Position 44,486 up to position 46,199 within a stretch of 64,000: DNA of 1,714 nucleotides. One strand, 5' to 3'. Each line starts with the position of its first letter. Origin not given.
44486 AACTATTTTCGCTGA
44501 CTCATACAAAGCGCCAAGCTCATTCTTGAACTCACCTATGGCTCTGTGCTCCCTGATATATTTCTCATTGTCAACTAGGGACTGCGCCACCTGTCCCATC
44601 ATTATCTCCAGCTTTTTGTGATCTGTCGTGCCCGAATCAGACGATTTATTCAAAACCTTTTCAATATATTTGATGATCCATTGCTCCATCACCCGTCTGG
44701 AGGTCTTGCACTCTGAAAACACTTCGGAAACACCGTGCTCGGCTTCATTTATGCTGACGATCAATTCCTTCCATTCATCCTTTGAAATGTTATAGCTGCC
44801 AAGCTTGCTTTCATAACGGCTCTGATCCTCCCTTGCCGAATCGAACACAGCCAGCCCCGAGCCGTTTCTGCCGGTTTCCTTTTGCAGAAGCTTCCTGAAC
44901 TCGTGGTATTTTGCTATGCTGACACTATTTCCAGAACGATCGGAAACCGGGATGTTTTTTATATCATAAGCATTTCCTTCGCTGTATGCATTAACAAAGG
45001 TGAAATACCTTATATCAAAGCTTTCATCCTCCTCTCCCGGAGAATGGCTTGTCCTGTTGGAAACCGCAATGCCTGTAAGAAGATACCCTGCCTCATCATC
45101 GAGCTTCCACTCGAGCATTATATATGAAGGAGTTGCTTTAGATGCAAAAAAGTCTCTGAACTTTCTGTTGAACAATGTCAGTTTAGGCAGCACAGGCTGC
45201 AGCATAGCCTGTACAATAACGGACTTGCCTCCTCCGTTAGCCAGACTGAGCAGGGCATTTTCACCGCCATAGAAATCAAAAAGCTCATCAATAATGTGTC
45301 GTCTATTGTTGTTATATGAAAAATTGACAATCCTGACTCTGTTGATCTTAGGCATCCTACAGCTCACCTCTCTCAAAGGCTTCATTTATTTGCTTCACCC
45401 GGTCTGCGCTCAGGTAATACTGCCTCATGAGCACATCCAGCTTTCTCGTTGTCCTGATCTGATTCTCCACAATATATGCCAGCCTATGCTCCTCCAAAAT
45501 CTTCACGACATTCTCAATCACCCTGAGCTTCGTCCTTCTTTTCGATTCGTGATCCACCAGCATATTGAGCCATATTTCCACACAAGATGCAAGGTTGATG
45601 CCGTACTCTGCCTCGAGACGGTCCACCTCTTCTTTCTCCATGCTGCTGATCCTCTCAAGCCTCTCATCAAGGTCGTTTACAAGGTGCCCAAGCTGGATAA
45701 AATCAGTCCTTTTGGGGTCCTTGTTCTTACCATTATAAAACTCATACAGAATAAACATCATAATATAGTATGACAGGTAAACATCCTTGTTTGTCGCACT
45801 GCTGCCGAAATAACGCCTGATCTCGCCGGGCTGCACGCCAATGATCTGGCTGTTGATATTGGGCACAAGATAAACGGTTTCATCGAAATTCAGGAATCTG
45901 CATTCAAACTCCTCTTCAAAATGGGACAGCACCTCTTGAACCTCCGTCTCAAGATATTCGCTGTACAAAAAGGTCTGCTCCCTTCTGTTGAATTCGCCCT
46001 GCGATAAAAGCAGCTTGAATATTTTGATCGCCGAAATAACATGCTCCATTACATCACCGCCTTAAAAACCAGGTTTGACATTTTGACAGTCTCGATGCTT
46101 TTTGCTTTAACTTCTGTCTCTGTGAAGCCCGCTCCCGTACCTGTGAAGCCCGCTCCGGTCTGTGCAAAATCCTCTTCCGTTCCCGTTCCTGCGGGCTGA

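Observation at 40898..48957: Four-gene SMC-ATPase operon that looks like Wadjet/MksBEFG but has non-canonical order and sizes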

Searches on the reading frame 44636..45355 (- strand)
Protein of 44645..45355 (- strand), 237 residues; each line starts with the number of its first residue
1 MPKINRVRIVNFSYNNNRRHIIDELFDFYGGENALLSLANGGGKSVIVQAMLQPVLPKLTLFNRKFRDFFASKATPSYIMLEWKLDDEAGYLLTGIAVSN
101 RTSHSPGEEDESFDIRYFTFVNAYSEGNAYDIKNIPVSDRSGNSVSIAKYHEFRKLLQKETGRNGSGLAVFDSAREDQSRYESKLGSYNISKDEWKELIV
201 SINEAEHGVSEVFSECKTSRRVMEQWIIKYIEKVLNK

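Call 45: search_protein_families(library=pfam, proteins=[window:44645-45355:-], max_evalue=10)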
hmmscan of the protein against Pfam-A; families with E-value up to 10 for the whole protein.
seq(237 aa): 0 families

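Call 48: search_solved_structures(query=A3, max_evalue=10, show_alignments=2)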
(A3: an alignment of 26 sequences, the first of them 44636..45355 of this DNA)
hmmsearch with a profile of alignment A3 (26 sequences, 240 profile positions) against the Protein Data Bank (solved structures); distinct sequences matched with E-value up to 10: 15.
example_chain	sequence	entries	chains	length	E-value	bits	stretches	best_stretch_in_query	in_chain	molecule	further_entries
7p48_6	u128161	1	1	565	0.00011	25.1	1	7-59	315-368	ABC-F type ribosomal protection protein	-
1ii8_A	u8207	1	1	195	0.039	16.7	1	17-87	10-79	Rad50 ABC-ATPase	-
1us8_A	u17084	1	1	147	0.039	16.7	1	17-87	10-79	DNA DOUBLE-STRAND BREAK REPAIR RAD50 ATPASE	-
1f2t_A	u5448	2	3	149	0.041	16.7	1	17-87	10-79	RAD50 ABC-ATPASE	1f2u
3qkr_A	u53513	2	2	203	0.044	16.6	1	17-87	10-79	DNA double-strand break repair rad50 ATPase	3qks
4nch_A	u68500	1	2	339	0.13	15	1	17-87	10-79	DNA double-strand break repair Rad50 ATPase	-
4nci_A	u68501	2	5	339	0.13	15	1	17-87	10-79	DNA double-strand break repair Rad50 ATPase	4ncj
3qkt_A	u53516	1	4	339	0.13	15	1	17-87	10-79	DNA double-strand break repair rad50 ATPase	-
4nck_A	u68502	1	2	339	0.13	15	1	17-87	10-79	DNA double-strand break repair Rad50 ATPase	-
3qku_A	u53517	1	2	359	0.17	14.7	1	17-87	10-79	DNA double-strand break repair rad50 ATPase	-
4hzi_A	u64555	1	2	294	0.44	13.3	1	8-55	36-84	ABC transporter ATP-binding protein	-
9oko_D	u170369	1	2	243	0.51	13.1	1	10-65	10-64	High-affinity zinc transporter ATPase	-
9okq_D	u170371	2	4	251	0.54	13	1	10-65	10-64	High-affinity zinc transporter ATPase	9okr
9okp_D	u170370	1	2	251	0.54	13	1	10-65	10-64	High-affinity zinc transporter ATPase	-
2hyd_A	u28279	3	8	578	0.81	12.4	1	10-71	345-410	ABC transporter homolog | Multidrug export ATP-binding/permease protein SAV1866 | CYSTIC FIBROSIS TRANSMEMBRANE CONDUCTANCE REGULATOR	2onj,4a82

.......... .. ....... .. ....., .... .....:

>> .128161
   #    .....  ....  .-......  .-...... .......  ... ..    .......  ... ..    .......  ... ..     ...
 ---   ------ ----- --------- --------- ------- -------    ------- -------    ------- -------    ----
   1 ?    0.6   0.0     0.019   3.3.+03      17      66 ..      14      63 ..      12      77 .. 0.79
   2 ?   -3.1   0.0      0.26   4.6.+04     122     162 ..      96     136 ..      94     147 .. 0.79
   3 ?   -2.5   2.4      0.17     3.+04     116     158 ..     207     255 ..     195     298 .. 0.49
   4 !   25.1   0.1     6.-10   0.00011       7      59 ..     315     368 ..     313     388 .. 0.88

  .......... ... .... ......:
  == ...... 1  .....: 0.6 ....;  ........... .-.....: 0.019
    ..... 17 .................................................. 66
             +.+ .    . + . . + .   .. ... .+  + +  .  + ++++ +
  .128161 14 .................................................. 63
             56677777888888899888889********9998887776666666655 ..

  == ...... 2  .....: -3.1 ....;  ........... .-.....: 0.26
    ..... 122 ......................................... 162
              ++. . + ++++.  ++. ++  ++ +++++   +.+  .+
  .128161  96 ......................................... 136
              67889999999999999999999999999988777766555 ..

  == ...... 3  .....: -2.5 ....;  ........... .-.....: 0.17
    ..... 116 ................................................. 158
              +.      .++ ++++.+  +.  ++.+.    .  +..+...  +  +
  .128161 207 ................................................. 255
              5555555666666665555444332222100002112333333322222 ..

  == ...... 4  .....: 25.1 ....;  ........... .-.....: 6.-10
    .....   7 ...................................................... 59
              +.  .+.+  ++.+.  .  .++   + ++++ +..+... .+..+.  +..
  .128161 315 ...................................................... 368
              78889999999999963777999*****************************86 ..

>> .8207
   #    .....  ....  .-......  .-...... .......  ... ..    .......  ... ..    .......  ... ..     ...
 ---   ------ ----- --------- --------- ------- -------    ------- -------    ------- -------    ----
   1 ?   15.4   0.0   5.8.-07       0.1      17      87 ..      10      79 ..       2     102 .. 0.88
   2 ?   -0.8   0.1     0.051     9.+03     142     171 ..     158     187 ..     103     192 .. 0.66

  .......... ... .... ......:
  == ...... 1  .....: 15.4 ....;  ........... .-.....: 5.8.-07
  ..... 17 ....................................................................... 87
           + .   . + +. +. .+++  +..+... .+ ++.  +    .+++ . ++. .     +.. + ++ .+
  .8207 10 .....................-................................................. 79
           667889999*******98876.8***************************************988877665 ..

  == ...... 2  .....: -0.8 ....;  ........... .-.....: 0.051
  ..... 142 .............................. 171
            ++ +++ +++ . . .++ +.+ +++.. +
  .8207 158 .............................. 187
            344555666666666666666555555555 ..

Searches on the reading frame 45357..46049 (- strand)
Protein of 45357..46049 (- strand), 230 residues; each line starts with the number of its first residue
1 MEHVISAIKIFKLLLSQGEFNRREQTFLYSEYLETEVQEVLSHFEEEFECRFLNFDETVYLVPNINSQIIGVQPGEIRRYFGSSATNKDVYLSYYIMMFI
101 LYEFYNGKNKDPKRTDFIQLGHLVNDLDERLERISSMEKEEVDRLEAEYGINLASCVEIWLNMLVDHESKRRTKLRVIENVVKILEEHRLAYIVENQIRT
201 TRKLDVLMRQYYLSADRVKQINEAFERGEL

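Call 4: search_protein_families(library=pfam, proteins=[window:45357-46049:-], max_evalue=1)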
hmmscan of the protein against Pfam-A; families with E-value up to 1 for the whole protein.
window:45357-46049:- (230 aa): 3 families
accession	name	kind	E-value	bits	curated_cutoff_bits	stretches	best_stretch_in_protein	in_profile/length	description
PF19539.4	DUF6063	-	4.6e-44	151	27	1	2-225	6-237/244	Family of unknown function (DUF6063)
PF24847.1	DUF7722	-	0.013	16.5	26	0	136-154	11-29/46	Domain of unknown function (DUF7722)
PF01791.15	DeoC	-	0.14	12.2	23.8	1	154-221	90-151/229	DeoC/LacD family aldolase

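Call 5: search_protein_families(library=padloc, proteins=[window:45357-46049:-], max_evalue=1)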
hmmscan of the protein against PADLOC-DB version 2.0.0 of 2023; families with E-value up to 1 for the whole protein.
window:45357-46049:- (230 aa): 7 families
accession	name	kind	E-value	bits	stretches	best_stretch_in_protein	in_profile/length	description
PDLC00576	JetB3|JetB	-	1.6e-52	176.3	1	1-228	1-230/237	Unknown function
PDLC00577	JetB3|JetB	-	1.2e-33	114.6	1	2-222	7-233/241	Unknown function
PDLC00572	JetB3|JetB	-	5e-31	106.1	1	2-224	6-231/238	Unknown function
PDLC00575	JetB3|JetB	-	2.3e-26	90.9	1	2-222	6-231/247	Unknown function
PDLC00571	JetB3|JetB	-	2.7e-21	74.1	1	6-213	8-220/239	Unknown function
PDLC00574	JetB3|JetB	-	1.4e-18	65.4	1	6-222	10-234/249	Unknown function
PDLC00573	JetB3|JetB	-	9.7e-14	49.1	1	1-227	4-242/254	Unknown function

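Call 6: search_protein_families(library=ncbifam, proteins=[window:45357-46049:-], max_evalue=1)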
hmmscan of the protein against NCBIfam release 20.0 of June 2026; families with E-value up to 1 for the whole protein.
window:45357-46049:- (230 aa): 1 family
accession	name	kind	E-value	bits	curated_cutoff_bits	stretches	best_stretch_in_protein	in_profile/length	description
NF005143.0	PRK06596.1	subfamily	0.59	9.6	241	1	164-223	210-271/285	RNA polymerase factor sigma-32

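Call 41: find_homologous_proteins(query=window:45357-46049:-, max_evalue=0.00001)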
Query window:45357-46049:- (230 aa): 71 proteins with E <= 0.00001 among 193 candidates.
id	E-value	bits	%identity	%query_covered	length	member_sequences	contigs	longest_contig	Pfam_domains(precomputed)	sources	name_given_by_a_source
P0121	2.1e-135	467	93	100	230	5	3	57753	PF19539.5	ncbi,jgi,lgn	jgi:hypothetical protein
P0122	3.8e-132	457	88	100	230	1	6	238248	PF19539.5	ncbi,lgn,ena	-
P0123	1.2e-128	445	88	100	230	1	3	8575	PF19539.5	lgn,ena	-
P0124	2.9e-128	444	88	100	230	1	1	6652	PF19539.5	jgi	jgi:hypothetical protein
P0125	5.0e-123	427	84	100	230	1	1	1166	PF19539.5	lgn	-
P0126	2.1e-117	408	79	100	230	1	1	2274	PF19539.5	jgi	-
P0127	3.1e-117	408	78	100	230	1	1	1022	PF19539.5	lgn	-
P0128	5.0e-117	407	78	100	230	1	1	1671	PF19539.5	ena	-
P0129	8.7e-117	406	78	100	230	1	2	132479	PF19539.5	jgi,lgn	jgi:hypothetical protein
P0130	9.6e-117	406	78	100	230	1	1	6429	PF19539.5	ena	-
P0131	2.3e-116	405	79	100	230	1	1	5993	PF19539.5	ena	-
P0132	7.1e-116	403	78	100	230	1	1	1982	PF19539.5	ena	-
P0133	8.7e-116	403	78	100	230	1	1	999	PF19539.5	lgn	-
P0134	1.2e-115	403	77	100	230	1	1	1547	PF19539.5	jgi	jgi:hypothetical protein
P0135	1.6e-115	402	75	100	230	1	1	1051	PF19539.5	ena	-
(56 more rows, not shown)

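Call 50: predict_structure(alignment_id=A2)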
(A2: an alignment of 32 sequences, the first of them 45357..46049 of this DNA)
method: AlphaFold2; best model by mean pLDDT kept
length: 230 residues; sequences in the alignment: 32
mean_pLDDT: 75.9   pTM: 0.62
mean pLDDT of the five models: 75.9, 70.0, 70.0, 68.7, 56.4
residues with pLDDT >= 90: 23; 70-90: 138; 50-70: 55; < 50: 14
segments of 3 or more residues with pLDDT < 50: 110-114
pLDDT, mean of each block of 10 residues (from residue 1): 92 82 86 90 84 72 56 68 76 83 64 67 87 86 72 81 64 87 84 88 66 53 55
secondary structure, 60 per line:
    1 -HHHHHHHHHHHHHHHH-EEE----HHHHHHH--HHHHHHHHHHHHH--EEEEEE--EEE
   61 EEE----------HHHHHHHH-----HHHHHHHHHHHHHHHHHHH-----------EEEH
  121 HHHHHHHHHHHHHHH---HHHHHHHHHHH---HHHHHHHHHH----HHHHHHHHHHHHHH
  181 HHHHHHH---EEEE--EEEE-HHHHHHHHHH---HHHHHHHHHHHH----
elements in order: H2-17 E19-21 H26-32 H35-47 E50-55 E58-63 H74-81 H87-105 E117-119 H120-135 H139-149 H153-162 H167-187 E191-194 E197-200 H202-211 H215-226

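Call 53: fold_search(model_id=the predicted structure, library=pdb)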
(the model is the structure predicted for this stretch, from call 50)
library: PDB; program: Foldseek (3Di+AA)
matches with E <= 10: 668; with E <= 0.001: 10
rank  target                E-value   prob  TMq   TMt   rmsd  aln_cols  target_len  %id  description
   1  3rpu_G                2.0e-05  1.00  0.33  0.36   9.4       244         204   14  Crystal structure of the MukE-MukF complex (released 2012-03-14)
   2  8dk1_E                2.4e-05  1.00  0.39  0.47   7.0       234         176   11  CryoEM structure of JetABC (head construct) from Pseudomonas aeruginosa PA14 (released 2022-10-05)
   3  3rpu_D                5.9e-05  1.00  0.32  0.35   9.7       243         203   14  Crystal structure of the MukE-MukF complex (released 2012-03-14)
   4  3euh_C                9.7e-05  1.00  0.34  0.36   9.6       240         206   13  Crystal Structure of the MukE-MukF Complex (released 2009-01-20)
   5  3rpu_Y                1.1e-04  1.00  0.31  0.33   9.8       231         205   14  Crystal structure of the MukE-MukF complex (released 2012-03-14)
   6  7nyw_E                1.6e-04  1.00  0.31  0.32   9.9       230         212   13  Cryo-EM structure of the MukBEF-MatP-DNA head module (released 2021-07-07)
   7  9gmb_E                1.7e-04  1.00  0.33  0.35   9.6       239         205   12  MukEF in complex with the phage protein gp5.9 (released 2025-03-26)
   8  3euh_E                3.3e-04  1.00  0.35  0.38   9.2       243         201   11  Crystal Structure of the MukE-MukF Complex (released 2009-01-20)
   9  8dk1_F                8.0e-04  1.00  0.35  0.41   9.5       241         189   12  CryoEM structure of JetABC (head construct) from Pseudomonas aeruginosa PA14 (released 2022-10-05)
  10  8as8_C                1.0e-03  1.00  0.37  0.41   7.4       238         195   11  E. coli Wadjet JetABC monomer (released 2022-12-14)
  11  7nyw_F                1.1e-03  1.00  0.33  0.37   7.7       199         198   12  Cryo-EM structure of the MukBEF-MatP-DNA head module (released 2021-07-07)
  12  9gmb_F                1.5e-03  1.00  0.35  0.38   8.1       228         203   12  MukEF in complex with the phage protein gp5.9 (released 2025-03-26)
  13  3rpu_E                1.6e-03  1.00  0.32  0.37   8.7       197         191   12  Crystal structure of the MukE-MukF complex (released 2012-03-14)
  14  3euh_D                6.2e-03  0.99  0.31  0.35   8.0       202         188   12  Crystal Structure of the MukE-MukF Complex (released 2009-01-20)
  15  7dg2_A                3.1e-02  0.97  0.35  0.35   7.2       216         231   10  Nse1-Nse3-Nse4 complex (released 2021-05-26)
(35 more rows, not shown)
